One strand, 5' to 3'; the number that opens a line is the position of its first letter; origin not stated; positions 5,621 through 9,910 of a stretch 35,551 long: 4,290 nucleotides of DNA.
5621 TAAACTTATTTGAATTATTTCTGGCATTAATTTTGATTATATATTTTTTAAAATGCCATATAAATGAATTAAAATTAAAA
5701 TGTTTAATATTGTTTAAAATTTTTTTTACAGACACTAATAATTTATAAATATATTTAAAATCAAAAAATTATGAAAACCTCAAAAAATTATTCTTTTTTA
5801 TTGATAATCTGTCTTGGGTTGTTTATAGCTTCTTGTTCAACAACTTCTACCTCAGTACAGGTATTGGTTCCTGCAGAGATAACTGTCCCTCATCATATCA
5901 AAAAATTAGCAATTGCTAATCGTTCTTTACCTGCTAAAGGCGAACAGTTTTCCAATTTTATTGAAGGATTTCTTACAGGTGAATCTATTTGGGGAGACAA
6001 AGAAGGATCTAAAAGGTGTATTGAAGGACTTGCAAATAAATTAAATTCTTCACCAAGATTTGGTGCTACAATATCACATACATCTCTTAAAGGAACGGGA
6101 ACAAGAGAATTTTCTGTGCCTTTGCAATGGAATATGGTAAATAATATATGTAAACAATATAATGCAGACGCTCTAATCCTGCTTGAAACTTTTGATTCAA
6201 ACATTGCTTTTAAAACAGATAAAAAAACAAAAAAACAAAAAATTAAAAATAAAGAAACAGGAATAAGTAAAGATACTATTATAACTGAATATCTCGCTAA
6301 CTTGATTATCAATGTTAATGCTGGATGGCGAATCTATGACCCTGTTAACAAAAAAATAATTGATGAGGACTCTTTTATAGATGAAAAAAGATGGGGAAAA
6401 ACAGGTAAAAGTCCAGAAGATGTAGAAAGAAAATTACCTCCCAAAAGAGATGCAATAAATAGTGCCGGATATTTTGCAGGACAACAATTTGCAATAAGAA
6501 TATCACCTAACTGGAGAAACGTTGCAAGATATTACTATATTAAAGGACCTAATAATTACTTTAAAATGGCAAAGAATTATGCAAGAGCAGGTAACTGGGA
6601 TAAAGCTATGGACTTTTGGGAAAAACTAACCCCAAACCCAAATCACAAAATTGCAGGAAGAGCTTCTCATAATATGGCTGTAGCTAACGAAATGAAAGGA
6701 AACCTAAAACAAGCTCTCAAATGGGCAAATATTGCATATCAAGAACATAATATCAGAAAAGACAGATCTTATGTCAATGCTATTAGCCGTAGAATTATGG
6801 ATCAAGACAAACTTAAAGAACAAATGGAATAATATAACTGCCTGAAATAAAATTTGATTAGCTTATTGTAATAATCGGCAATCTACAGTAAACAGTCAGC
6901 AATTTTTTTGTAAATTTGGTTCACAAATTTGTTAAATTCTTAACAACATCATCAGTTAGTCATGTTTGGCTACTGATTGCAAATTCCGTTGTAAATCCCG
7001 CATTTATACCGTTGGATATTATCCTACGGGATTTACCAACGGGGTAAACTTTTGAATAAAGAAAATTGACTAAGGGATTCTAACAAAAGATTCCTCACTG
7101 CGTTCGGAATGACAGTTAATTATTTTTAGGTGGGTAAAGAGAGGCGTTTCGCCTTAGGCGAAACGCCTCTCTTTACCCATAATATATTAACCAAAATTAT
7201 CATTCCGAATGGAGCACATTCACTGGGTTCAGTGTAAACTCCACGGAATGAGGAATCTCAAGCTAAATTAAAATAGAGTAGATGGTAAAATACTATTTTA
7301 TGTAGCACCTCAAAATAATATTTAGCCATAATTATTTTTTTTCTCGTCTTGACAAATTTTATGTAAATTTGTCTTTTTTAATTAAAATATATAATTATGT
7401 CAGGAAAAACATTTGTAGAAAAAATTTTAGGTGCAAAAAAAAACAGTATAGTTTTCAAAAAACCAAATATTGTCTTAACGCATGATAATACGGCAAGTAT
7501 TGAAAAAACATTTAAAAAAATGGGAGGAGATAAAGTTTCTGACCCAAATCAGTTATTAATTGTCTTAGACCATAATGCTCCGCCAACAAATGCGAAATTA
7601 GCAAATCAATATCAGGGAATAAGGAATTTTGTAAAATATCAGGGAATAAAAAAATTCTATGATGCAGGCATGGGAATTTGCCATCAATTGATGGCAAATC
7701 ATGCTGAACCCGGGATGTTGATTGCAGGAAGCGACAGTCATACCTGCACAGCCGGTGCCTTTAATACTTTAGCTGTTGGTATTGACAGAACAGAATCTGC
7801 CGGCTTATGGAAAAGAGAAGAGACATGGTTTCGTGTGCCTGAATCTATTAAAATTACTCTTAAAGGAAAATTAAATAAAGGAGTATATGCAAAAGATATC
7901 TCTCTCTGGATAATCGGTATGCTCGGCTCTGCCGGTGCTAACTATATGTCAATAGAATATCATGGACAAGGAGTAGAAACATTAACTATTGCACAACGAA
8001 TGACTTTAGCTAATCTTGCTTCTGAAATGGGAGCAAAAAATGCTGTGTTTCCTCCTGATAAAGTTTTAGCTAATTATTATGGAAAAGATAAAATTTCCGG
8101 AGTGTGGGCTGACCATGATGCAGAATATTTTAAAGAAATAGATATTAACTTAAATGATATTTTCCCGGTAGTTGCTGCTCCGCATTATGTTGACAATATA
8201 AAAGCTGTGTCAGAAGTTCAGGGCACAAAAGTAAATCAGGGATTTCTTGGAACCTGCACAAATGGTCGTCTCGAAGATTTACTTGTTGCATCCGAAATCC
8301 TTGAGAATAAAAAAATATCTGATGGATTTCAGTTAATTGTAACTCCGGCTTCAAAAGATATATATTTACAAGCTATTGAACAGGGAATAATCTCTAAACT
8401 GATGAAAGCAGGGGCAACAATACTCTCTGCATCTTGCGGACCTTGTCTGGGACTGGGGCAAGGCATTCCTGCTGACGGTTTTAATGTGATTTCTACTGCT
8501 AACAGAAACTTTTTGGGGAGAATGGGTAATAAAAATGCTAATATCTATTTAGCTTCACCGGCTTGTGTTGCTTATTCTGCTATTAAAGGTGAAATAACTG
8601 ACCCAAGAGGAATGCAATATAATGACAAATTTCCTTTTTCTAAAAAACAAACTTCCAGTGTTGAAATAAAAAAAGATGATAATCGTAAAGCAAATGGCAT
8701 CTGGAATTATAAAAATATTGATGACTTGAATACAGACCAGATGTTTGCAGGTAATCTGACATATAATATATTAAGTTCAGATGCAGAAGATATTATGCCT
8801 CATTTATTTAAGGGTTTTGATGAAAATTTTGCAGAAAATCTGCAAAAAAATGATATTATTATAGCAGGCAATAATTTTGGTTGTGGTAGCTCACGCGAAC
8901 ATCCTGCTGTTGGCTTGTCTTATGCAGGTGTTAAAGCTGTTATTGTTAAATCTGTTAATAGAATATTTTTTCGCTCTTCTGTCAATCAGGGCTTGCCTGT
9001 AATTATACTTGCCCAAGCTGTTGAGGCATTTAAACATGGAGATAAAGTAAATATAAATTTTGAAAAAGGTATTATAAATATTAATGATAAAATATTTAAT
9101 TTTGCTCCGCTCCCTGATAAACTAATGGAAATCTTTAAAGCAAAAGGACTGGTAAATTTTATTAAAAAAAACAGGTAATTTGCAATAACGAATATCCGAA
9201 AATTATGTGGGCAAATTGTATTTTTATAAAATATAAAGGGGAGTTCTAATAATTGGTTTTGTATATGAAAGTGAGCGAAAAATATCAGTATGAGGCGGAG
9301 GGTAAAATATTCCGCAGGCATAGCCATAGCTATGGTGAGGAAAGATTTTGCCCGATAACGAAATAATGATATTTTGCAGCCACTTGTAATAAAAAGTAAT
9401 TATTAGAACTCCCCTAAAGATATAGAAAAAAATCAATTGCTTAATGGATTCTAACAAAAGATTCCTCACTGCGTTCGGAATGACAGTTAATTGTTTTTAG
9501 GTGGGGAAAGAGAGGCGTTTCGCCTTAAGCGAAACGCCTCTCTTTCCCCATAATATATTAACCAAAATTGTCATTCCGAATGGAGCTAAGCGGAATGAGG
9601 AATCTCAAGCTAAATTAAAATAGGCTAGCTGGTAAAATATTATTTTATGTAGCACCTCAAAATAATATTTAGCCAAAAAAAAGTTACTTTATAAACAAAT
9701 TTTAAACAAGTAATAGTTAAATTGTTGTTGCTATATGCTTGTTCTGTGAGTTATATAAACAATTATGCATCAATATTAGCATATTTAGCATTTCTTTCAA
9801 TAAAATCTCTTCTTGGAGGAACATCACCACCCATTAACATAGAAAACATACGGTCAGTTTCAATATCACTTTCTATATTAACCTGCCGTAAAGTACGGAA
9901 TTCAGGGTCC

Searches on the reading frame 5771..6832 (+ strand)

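Call 50: search_protein_families(library=pfam, proteins=[window:5771-6832:+], max_evalue=0.001)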
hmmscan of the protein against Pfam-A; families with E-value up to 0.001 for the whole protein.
window:5771-6832:+ (353 aa): 2 families
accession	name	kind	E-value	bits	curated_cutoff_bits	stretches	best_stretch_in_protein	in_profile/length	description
PF19867.5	DUF6340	-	1.6e-63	214.8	26.4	1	43-310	1-258/258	Family of unknown function (DUF6340)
PF07719.23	TPR_2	-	0.00033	21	27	0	262-286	3-27/34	Tetratricopeptide repeat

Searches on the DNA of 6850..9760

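Call 63: search_rna_families(source=window, start=6850, end=9760, threshold=evalue, max_evalue=1)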
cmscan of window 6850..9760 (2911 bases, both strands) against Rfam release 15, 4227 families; matches with E-value up to 1: 5.
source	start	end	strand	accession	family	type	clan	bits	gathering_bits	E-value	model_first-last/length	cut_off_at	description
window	9486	9562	-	RF03261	mir-1759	Gene; miRNA;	-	30.4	58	0.0039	1-75/75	no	mir-1759 microRNA precursor family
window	7039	7179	+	RF00007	U12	Gene; snRNA; splicing;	CL00006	28.8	53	0.0042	1-151/151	no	U12 minor spliceosomal RNA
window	9493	9562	+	RF03261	mir-1759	Gene; miRNA;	-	28.8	58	0.01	1-75/75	no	mir-1759 microRNA precursor family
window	7131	7180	+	RF03261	mir-1759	Gene; miRNA;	-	23.5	58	0.25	13-61/75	no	mir-1759 microRNA precursor family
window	9502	9550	+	RF03598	MIR6024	Gene; miRNA;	-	22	72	0.3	1-99/99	no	MIR6024 microRNA precursor family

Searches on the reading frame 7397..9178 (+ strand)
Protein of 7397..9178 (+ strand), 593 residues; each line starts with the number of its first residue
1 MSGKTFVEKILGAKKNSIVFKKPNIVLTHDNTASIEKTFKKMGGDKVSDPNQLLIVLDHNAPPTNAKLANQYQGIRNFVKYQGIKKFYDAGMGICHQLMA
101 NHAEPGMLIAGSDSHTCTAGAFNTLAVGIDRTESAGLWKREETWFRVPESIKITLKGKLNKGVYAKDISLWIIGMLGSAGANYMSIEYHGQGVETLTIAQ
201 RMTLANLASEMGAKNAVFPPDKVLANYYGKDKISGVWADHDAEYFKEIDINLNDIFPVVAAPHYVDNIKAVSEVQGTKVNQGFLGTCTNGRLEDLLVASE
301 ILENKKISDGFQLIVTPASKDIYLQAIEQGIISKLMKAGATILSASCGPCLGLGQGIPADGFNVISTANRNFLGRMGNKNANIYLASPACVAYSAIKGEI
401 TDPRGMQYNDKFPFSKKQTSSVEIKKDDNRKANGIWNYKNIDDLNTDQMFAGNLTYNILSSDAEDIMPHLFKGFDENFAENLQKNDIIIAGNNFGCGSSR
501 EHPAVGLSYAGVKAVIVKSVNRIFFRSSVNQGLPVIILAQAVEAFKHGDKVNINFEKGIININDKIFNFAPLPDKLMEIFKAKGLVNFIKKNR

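Call 10: search_protein_families(library=pfam, proteins=[window:7397-9178:+], max_evalue=0.01)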
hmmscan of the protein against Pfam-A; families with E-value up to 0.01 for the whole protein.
window:7397-9178:+ (593 aa): 2 families
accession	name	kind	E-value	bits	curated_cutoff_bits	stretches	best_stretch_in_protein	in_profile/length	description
PF00330.25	Aconitase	-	2.3e-86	291.1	28.7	2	16-272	14-304/463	Aconitase family (aconitate hydratase)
PF00694.25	Aconitase_C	-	3.4e-16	60.2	22.8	1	416-533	13-123/131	Aconitase C-terminal domain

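Call 11: search_protein_families(library=ncbifam, proteins=[window:7397-9178:+], max_evalue=0.01)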
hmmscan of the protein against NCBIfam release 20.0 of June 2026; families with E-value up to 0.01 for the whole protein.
window:7397-9178:+ (593 aa): 26 families (the best 25 are shown)
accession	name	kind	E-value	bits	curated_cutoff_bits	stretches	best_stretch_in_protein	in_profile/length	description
NF001614.1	PRK00402.1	subfamily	6.7e-143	476.3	385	1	5-404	2-415/415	aconitase/3-isopropylmalate dehydratase large subunit family protein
TIGR01343.1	hacA_fam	subfamily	3.9e-140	467.1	385.7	1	6-404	2-412/412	homoaconitate hydratase family protein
TIGR02086.1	IPMI_arch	subfamily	1e-138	462.5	410.15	1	5-404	2-410/411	3-isopropylmalate dehydratase/homoaconitate hydratase family large subunit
NF040615.1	HacA_Meth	equivalog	5.3e-122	407.5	550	1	21-402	24-417/419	homoaconitase large subunit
TIGR02083.1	LEU2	equivalog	2.5e-119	398.9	610.65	1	14-404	18-417/419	3-isopropylmalate dehydratase large subunit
NF005558.0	PRK07229.1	equivalog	2.2e-116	389.9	612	2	19-419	25-428/647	aconitate hydratase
TIGR01342.1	acon_putative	hypoth_equivalog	5.6e-93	312.3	719.15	2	28-407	31-413/655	putative aconitate hydratase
TIGR00139.1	h_aconitase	equivalog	3.4e-92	310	529.9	3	19-229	28-241/709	homoaconitase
NF009116.0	PRK12466.1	subfamily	2e-72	244.3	531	2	41-231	47-249/472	3-isopropylmalate dehydratase large subunit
NF004016.0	PRK05478.1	subfamily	9.9e-66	222.2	510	2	27-236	32-252/468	3-isopropylmalate dehydratase large subunit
TIGR00170.1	leuC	equivalog_domain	1.1e-56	192.4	560.25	2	27-235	31-250/466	3-isopropylmalate dehydratase large subunit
TIGR01340.1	aconitase_mito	equivalog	9e-53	179.7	825.35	2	83-400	125-472/745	aconitate hydratase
NF006690.0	PRK09238.1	equivalog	7.6e-42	143.2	782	2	237-412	650-821/852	bifunctional aconitate hydratase 2/2-methylisocitrate dehydratase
TIGR02087.1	LEUD_arch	subfamily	3.2e-39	134.2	108.95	1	439-592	5-157/157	LeuD/DmdB family oxidoreductase small subunit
NF008503.0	PRK11413.1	equivalog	7.3e-39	133.3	641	2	278-391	351-464/753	hydratase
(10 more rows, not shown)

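Call 40: find_encoding_contigs(protein=window:7397-9178:+, flank=10000, max_places=10)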
Protein window:7397-9178:+ (593 aa): 14 contigs read that carry it; 10 places shown.
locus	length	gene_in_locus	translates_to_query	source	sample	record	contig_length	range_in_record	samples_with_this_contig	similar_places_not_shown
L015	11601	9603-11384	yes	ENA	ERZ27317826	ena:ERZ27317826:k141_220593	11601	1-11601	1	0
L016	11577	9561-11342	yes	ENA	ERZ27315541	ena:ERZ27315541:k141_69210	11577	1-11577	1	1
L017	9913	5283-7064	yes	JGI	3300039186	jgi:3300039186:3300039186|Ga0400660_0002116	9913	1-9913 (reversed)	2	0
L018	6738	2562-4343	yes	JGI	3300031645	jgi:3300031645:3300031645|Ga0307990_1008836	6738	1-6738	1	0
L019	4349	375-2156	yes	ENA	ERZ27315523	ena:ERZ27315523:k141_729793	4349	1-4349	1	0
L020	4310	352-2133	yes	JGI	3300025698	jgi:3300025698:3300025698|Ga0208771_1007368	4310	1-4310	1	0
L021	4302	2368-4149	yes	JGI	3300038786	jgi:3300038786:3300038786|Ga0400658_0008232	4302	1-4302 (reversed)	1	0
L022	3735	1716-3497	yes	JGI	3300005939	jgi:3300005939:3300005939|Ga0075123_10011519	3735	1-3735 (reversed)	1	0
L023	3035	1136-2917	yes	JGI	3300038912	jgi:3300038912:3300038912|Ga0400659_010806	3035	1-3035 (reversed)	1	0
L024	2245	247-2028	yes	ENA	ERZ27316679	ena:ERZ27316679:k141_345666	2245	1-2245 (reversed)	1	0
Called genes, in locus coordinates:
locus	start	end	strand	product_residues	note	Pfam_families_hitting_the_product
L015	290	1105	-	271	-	-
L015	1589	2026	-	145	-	PF18498:DUF5618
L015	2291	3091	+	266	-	-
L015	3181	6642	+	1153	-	PF02574:S-methyl_trans, PF00809:Pterin_bind, PF02607:B12-binding_2, PF02310:B12-binding, PF02965:Met_synt_B12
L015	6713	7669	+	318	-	PF02219:MTHFR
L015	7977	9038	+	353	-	PF19867:DUF6340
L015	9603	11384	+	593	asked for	PF00330:Aconitase, PF00694:Aconitase_C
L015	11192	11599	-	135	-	?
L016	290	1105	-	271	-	-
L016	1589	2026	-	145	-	PF18498:DUF5618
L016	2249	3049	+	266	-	-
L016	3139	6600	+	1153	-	PF02574:S-methyl_trans, PF00809:Pterin_bind, PF02607:B12-binding_2, PF02310:B12-binding, PF02965:Met_synt_B12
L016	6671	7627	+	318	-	PF02219:MTHFR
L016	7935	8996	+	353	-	PF19867:DUF6340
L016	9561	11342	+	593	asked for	PF00330:Aconitase, PF00694:Aconitase_C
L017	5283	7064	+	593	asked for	PF00330:Aconitase, PF00694:Aconitase_C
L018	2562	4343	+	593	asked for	PF00330:Aconitase, PF00694:Aconitase_C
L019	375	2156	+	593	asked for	PF00330:Aconitase, PF00694:Aconitase_C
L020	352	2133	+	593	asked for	PF00330:Aconitase, PF00694:Aconitase_C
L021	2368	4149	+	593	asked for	PF00330:Aconitase, PF00694:Aconitase_C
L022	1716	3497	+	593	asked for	PF00330:Aconitase, PF00694:Aconitase_C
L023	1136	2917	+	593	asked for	PF00330:Aconitase, PF00694:Aconitase_C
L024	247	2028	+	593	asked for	PF00330:Aconitase, PF00694:Aconitase_C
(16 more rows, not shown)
